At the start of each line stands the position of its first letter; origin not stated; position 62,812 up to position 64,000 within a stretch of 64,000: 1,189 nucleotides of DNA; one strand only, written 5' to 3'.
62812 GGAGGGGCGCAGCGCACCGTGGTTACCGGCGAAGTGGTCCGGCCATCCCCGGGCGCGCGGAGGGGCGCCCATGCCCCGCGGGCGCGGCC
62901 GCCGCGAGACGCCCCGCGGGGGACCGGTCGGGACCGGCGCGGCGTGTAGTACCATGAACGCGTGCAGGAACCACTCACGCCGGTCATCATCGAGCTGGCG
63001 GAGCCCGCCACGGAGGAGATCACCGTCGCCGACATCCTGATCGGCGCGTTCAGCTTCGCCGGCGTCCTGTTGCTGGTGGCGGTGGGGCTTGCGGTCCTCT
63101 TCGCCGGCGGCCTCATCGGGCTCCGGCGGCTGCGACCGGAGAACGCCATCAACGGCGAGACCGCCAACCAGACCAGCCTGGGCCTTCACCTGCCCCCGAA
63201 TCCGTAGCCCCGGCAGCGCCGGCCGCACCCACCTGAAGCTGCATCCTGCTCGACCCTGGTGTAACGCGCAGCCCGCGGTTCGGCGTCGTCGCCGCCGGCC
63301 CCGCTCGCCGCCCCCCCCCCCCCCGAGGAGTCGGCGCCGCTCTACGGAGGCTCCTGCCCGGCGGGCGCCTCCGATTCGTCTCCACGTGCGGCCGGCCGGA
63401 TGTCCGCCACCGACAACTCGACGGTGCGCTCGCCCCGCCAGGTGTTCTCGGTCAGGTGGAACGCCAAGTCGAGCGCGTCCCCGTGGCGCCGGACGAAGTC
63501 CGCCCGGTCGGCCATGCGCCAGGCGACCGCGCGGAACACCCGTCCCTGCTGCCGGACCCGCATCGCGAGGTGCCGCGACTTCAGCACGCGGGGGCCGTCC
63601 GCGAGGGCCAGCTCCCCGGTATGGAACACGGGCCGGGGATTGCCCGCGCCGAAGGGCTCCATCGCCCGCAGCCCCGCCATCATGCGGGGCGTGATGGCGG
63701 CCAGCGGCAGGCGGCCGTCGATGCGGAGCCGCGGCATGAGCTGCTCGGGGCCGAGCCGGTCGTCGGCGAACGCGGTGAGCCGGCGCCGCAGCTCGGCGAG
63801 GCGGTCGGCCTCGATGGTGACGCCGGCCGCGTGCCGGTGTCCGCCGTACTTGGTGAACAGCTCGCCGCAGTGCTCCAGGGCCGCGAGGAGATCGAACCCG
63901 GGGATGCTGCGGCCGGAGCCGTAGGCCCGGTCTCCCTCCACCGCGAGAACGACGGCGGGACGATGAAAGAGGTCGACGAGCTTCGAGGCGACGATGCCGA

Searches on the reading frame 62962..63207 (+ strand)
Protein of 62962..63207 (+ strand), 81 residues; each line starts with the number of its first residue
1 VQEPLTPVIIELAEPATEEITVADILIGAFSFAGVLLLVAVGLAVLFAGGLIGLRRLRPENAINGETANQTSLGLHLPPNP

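Call 10: find_encoding_contigs(protein=window:62962-63207:+, flank=10000, max_places=10)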
Protein window:62962-63207:+ (81 aa): 11 contigs read that carry it; 10 places shown.
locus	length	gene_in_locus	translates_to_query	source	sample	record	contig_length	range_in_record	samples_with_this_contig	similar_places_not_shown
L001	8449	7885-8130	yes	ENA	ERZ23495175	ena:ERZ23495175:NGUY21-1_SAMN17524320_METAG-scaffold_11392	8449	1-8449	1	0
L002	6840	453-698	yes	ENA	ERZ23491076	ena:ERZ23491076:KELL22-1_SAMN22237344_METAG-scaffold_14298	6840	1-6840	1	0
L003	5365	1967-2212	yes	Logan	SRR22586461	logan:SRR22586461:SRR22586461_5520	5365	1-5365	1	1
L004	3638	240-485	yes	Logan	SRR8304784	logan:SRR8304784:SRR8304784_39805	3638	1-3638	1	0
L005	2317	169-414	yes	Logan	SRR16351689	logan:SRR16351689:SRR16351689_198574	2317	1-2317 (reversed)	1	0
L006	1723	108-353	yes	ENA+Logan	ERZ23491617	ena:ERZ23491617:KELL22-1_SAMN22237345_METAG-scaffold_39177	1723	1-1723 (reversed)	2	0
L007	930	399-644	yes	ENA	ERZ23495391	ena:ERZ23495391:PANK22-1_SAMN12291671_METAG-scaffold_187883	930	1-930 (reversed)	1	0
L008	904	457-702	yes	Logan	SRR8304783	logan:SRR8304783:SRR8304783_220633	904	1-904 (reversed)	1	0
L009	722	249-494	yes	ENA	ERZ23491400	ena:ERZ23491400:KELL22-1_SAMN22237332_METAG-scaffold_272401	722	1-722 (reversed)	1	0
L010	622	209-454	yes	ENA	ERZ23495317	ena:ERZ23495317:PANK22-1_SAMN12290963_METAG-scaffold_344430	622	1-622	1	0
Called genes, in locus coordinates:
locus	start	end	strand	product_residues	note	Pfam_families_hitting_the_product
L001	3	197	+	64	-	?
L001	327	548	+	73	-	-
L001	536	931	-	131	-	PF01050:MannoseP_isomer, PF07883:Cupin_2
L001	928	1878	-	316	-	PF03668:RapZ-like_N, PF22740:PapZ_C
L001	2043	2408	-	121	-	PF02482:Ribosomal_S30AE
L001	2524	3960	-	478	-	PF00309:Sigma54_AID, PF04963:Sigma54_CBD, PF04552:Sigma54_DBD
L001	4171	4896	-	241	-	PF00005:ABC_tran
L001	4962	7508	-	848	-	-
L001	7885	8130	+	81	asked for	-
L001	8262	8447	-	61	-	?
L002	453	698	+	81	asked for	-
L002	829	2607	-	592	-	PF01368:DHH, PF02272:DHHA1, PF17768:RecJ_OB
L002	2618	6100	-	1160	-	PF02811:PHP, PF07733:DNA_pol3_alpha, PF17657:DNA_pol3_finger, PF14579:HHH_6, PF01336:tRNA_anti-codon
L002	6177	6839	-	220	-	?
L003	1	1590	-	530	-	?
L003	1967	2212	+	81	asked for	-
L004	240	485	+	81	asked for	-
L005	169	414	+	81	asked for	-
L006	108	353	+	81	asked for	-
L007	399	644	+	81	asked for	-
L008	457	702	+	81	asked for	-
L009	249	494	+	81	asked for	-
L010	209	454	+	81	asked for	-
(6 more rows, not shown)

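Call 11: search_protein_families(library=pfam, proteins=[window:62962-63207:+])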
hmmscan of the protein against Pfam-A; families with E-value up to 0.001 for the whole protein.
window:62962-63207:+ (81 aa): 0 families

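Call 16: find_homologous_proteins(query=window:62962-63207:+, max_evalue=0.001)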
Query window:62962-63207:+ (81 aa): 47 proteins with E <= 0.001 among 60 candidates.
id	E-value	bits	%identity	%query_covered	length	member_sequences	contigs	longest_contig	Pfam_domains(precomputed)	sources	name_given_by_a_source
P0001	1.0e-40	155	98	99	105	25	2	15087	-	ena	-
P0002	3.9e-40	153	95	100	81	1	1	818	-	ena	-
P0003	6.1e-40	152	93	100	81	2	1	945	-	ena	-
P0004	2.7e-39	150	94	100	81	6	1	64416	-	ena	-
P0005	3.4e-39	150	93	100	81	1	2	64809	-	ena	-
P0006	3.6e-39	150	90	100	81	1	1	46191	-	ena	-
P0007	6.5e-39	149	95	98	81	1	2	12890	-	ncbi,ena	-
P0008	3.6e-38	147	95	98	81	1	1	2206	-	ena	-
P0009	1.4e-37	145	91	98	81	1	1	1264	-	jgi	-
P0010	2.1e-37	144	90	99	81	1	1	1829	-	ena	-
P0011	2.5e-37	144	91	98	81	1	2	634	-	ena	-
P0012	3.5e-37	143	89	99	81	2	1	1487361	-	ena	-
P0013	3.5e-37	143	90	100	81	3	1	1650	-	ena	-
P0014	6.2e-36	139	86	100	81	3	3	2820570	-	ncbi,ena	-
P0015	6.5e-35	136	88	99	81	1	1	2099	-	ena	-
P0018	1.9e-34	135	88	99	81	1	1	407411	-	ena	-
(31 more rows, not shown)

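Call 20: find_encoding_contigs(protein=P0004, flank=1500, max_places=3)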
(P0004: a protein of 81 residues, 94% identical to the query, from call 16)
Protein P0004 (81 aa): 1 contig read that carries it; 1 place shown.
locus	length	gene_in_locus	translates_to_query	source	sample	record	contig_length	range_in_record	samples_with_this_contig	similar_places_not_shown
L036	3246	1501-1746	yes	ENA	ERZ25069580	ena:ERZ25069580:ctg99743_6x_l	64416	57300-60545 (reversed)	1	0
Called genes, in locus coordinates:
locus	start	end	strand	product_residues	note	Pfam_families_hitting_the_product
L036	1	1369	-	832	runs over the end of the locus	PF03968:LptD_N (faint)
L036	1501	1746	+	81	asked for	-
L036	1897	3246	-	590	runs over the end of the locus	PF01368:DHH, PF02272:DHHA1, PF17768:RecJ_OB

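Call 21: find_encoding_contigs(protein=P0005, flank=1500, max_places=3)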
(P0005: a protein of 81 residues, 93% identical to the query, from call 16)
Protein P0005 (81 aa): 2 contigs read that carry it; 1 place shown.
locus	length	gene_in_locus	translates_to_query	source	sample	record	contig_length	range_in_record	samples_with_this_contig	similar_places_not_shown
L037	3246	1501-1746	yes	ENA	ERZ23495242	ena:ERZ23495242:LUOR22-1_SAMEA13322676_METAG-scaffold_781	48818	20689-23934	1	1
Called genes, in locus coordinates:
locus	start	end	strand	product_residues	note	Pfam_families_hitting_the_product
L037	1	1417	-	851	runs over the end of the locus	-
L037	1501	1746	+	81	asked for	-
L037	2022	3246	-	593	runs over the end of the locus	PF01368:DHH, PF02272:DHHA1, PF17768:RecJ_OB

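Call 22: find_encoding_contigs(protein=P0006, flank=1500, max_places=3)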
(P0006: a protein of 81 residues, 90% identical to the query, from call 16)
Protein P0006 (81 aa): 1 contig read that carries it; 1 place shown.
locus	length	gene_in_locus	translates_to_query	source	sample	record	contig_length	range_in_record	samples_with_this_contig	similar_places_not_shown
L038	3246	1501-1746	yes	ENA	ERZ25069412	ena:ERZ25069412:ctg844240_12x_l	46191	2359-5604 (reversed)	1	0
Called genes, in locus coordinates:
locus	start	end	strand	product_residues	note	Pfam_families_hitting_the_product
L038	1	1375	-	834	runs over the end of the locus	-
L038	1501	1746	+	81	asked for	-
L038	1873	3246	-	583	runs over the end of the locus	PF01368:DHH, PF02272:DHHA1, PF17768:RecJ_OB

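Call 23: find_encoding_contigs(protein=P0001, flank=1500, max_places=4)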
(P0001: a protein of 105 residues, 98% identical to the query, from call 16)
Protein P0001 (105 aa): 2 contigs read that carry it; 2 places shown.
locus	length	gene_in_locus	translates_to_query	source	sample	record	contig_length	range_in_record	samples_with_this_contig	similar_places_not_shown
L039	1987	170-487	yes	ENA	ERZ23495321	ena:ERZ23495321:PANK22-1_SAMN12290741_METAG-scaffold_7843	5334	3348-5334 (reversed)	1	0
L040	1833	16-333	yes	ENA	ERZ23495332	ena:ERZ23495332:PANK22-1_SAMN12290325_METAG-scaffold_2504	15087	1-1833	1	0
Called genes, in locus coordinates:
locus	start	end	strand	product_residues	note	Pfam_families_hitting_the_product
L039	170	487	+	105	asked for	-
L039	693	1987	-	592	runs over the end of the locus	PF01368:DHH, PF02272:DHHA1, PF17768:RecJ_OB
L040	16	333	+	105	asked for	-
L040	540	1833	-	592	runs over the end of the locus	PF01368:DHH, PF02272:DHHA1, PF17768:RecJ_OB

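Call 24: find_encoding_contigs(protein=P0007, flank=1500, max_places=4)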
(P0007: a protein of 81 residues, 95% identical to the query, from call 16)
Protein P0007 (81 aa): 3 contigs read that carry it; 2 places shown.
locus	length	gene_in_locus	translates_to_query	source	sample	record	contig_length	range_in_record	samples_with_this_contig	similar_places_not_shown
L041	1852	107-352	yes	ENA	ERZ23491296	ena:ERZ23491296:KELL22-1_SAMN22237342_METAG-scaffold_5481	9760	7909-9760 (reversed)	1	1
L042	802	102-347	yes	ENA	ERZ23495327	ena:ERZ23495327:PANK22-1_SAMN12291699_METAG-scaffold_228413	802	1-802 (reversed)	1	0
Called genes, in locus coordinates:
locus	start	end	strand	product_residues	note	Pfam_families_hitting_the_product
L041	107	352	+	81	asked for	-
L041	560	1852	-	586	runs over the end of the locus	PF01368:DHH, PF02272:DHHA1, PF17768:RecJ_OB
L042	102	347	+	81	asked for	-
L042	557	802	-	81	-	?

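Call 25: find_encoding_contigs(protein=P0012, flank=1500, max_places=3)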
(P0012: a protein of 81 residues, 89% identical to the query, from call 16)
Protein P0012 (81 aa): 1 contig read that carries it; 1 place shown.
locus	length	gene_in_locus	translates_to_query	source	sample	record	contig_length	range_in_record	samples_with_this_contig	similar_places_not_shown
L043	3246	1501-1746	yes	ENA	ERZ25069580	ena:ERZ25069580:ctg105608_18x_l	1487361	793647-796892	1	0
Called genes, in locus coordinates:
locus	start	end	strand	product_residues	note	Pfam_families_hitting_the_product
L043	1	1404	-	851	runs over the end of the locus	-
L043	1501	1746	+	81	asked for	-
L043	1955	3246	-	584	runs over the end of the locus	PF01368:DHH, PF02272:DHHA1, PF17768:RecJ_OB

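Call 52: find_encoding_contigs(protein=P0018, flank=1200, max_places=2)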
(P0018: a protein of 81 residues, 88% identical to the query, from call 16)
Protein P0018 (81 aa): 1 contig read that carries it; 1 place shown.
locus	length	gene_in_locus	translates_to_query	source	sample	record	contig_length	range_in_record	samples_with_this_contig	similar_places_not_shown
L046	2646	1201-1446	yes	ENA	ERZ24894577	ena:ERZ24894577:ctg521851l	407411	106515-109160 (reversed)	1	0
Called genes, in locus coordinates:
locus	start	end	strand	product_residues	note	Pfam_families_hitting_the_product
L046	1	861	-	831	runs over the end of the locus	PF03968:LptD_N (faint)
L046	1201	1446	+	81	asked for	-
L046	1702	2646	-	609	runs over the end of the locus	PF01368:DHH, PF02272:DHHA1, PF17768:RecJ_OB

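Call 53: find_encoding_contigs(protein=P0008, flank=1200, max_places=2)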
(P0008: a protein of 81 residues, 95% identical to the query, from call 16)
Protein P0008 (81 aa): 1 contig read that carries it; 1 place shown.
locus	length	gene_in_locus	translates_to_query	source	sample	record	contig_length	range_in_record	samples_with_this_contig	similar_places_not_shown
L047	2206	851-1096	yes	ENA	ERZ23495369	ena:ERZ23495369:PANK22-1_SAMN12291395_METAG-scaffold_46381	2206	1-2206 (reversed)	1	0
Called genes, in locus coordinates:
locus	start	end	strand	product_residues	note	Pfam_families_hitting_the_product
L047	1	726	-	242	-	?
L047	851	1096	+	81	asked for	-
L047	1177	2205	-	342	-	?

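Call 54: find_encoding_contigs(protein=P0003, flank=1200, max_places=2)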
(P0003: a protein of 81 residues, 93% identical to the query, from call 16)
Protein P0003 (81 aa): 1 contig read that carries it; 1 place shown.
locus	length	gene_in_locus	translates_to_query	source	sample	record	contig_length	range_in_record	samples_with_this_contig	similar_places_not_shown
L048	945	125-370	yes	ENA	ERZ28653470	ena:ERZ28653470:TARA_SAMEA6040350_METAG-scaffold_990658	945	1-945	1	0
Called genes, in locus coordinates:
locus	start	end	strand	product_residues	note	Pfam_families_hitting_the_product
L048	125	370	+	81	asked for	-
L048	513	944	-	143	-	?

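Call 55: find_encoding_contigs(protein=P0013, flank=1200, max_places=3)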
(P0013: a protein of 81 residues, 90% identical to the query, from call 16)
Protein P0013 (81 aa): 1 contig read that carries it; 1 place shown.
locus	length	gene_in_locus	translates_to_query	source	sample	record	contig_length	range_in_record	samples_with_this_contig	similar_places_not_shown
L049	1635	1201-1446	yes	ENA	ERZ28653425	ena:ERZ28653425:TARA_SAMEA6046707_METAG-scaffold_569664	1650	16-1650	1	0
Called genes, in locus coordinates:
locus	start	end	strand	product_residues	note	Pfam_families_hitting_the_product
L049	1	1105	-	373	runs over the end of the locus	?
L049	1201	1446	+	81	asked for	-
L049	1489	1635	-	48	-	?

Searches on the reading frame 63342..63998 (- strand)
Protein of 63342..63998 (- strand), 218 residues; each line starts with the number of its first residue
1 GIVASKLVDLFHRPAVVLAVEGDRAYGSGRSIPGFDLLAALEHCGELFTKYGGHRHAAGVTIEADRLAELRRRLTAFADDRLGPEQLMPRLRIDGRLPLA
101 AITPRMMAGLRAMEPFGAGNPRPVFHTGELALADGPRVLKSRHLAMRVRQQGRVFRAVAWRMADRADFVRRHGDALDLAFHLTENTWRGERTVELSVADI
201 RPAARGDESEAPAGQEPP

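Call 11: search_protein_families(library=pfam, proteins=[window:63342-63998:-])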
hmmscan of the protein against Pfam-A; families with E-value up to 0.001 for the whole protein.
window:63342-63998:- (218 aa): 2 families
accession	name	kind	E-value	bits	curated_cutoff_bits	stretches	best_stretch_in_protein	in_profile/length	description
PF17768.7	RecJ_OB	-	3.7e-26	91.7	27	1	93-199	1-107/107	RecJ OB domain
PF02272.25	DHHA1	-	6.6e-11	43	25.9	1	1-77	19-99/102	DHHA1 domain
